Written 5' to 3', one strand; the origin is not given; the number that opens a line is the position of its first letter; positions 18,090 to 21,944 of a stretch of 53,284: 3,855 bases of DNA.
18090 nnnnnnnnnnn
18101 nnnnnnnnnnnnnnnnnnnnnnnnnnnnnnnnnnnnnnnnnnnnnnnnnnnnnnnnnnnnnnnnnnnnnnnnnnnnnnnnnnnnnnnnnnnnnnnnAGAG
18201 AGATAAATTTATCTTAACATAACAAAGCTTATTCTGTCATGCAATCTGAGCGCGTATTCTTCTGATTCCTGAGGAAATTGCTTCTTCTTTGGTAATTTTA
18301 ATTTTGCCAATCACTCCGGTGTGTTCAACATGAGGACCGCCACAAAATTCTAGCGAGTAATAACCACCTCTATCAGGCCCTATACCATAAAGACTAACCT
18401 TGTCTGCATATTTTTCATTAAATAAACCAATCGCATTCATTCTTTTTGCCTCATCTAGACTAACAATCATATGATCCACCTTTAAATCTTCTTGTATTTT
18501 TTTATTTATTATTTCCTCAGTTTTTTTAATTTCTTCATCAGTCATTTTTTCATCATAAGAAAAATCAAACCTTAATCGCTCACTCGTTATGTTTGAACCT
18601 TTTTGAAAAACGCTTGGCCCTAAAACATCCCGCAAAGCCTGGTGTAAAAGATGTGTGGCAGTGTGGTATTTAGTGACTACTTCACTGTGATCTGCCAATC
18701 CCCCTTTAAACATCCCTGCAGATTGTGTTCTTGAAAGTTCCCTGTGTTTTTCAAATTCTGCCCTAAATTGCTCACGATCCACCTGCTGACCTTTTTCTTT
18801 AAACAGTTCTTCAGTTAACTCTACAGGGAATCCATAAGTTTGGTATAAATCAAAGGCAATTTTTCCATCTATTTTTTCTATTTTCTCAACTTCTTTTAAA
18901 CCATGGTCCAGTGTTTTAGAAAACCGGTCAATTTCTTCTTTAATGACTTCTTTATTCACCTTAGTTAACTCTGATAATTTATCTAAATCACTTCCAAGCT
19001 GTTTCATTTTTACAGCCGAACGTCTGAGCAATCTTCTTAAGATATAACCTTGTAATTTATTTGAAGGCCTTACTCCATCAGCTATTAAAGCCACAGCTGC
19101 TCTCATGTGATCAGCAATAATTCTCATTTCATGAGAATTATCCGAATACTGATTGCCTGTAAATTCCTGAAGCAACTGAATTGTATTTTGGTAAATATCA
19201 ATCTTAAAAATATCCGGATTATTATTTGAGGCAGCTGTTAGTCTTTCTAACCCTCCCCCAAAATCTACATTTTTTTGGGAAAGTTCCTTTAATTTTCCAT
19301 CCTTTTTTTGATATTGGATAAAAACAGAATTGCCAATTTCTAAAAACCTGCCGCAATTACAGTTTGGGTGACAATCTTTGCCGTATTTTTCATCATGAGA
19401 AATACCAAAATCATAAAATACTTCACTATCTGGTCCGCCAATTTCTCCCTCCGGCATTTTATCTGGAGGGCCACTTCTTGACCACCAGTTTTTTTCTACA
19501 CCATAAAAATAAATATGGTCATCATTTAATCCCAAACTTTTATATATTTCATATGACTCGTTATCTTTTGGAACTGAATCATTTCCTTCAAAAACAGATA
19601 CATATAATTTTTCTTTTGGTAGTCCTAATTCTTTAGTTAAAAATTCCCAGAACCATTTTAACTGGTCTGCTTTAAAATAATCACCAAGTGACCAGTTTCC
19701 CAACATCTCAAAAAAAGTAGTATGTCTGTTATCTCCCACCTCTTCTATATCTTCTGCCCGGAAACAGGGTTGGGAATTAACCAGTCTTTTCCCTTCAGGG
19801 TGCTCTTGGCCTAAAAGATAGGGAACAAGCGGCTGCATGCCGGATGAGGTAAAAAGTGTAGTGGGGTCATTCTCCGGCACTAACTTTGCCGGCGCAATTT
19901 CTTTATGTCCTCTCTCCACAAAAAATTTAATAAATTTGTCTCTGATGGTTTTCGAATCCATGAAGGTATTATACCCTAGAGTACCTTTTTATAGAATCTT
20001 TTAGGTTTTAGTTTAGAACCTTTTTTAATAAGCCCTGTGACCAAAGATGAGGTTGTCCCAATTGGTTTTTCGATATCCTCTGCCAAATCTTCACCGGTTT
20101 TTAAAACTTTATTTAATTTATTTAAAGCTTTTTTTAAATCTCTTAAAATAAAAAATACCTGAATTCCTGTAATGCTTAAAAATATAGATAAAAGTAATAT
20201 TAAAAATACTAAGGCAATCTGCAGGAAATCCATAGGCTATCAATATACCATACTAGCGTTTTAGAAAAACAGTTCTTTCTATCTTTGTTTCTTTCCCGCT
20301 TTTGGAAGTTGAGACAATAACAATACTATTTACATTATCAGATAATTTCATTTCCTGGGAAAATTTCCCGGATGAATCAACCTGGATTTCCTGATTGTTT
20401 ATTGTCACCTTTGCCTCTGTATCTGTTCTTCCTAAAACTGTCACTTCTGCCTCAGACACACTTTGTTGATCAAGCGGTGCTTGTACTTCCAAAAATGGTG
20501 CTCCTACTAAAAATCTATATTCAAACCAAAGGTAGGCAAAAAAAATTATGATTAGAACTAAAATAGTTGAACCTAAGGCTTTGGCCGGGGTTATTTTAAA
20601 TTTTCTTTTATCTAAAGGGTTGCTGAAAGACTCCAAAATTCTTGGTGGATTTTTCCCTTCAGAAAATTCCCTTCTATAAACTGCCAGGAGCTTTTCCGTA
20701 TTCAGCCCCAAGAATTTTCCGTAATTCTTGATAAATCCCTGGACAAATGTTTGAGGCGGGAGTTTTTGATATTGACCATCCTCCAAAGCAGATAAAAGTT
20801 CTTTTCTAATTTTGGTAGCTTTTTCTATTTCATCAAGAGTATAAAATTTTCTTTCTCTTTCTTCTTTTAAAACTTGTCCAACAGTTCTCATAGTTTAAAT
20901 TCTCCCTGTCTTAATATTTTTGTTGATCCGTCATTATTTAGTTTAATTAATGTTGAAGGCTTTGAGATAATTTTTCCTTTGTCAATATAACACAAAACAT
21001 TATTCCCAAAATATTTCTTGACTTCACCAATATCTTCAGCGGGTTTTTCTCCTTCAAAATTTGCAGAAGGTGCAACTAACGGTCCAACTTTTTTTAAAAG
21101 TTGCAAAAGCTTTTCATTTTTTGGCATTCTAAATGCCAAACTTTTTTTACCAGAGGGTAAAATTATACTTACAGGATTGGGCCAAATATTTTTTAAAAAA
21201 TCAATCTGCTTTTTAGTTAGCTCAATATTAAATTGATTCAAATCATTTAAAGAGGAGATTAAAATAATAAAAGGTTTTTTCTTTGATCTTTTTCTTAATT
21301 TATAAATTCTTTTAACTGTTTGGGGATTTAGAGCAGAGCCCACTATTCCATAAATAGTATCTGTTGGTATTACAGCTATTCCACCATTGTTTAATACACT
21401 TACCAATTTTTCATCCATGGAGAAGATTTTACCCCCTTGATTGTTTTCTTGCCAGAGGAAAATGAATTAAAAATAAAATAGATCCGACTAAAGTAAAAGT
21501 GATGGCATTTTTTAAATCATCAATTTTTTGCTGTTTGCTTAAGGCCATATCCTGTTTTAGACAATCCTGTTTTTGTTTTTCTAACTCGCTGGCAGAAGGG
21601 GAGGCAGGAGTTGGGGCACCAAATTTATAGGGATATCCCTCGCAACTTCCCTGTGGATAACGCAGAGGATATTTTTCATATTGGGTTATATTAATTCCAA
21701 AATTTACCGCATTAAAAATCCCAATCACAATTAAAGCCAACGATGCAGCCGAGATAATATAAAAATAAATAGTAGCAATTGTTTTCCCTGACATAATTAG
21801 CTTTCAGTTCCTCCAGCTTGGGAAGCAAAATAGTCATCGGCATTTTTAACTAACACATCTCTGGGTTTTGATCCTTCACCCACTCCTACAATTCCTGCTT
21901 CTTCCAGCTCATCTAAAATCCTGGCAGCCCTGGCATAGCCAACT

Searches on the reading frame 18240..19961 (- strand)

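Call 49: search_protein_families(library=pfam, proteins=[window:18240-19961:-], max_evalue=0.001)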
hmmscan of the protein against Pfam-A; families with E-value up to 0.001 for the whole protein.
window:18240-19961:- (574 aa): 3 families
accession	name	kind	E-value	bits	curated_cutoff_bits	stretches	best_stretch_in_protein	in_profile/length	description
PF01411.24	tRNA-synt_2c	-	4e-113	379.3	30.3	1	6-434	2-450/552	tRNA synthetases class II (A)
PF07973.19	tRNA_SAD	-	1e-14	54.6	24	1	522-569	1-43/44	Threonyl and Alanyl tRNA synthetase second additional domain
PF22431.2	COG2p_C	-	0.00016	22.6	27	0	318-376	53-111/139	COG2p C-terminal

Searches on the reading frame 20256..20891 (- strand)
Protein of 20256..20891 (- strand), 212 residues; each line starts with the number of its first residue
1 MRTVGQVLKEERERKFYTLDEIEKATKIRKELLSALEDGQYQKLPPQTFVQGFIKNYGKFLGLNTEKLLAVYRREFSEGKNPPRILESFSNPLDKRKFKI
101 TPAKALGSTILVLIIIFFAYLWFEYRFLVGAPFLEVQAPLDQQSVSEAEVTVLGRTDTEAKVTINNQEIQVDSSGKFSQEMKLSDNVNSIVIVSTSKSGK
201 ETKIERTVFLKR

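Call 49: search_protein_families(library=pfam, proteins=[window:20256-20891:-], max_evalue=0.001)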
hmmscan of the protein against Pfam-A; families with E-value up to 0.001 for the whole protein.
window:20256-20891:- (212 aa): 3 families
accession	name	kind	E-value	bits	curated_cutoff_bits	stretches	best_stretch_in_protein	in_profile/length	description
PF13413.12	HTH_25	-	1.4e-20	73.3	24.6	1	8-67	2-61/62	Helix-turn-helix domain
PF09136.16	Glucodextran_B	-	6.8e-14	52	27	1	132-211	1-82/83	Glucodextranase, domain B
PF12844.13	HTH_19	-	2.2e-07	31.1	30.2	1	5-72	1-62/64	Helix-turn-helix domain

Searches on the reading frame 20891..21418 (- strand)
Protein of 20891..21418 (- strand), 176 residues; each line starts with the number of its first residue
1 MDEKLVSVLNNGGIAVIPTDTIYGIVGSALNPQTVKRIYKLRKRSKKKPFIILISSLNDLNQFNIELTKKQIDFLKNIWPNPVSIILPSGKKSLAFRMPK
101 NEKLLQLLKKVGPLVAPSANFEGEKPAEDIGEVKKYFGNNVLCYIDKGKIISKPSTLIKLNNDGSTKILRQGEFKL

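Call 49: search_protein_families(library=pfam, proteins=[window:20891-21418:-], max_evalue=0.001)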
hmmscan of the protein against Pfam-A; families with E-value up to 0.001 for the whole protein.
window:20891-21418:- (176 aa): 1 family
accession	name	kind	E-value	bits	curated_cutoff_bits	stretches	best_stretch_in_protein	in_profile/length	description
PF01300.24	Sua5_yciO_yrdC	-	1.2e-42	145.8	25.1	1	8-172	2-178/178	Telomere recombination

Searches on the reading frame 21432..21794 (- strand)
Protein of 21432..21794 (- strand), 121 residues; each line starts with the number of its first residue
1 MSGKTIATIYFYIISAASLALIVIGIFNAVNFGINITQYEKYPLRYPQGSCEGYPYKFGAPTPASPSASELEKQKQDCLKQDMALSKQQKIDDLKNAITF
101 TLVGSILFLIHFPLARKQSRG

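Call 49: search_protein_families(library=pfam, proteins=[window:21432-21794:-], max_evalue=0.001)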
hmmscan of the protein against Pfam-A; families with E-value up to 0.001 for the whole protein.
window:21432-21794:- (121 aa): 1 family
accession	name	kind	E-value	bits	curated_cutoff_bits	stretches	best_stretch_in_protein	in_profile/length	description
PF18920.5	DUF5671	-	6.5e-05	23.3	28.4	0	88-120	40-69/132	Domain of unknown function (DUF5671)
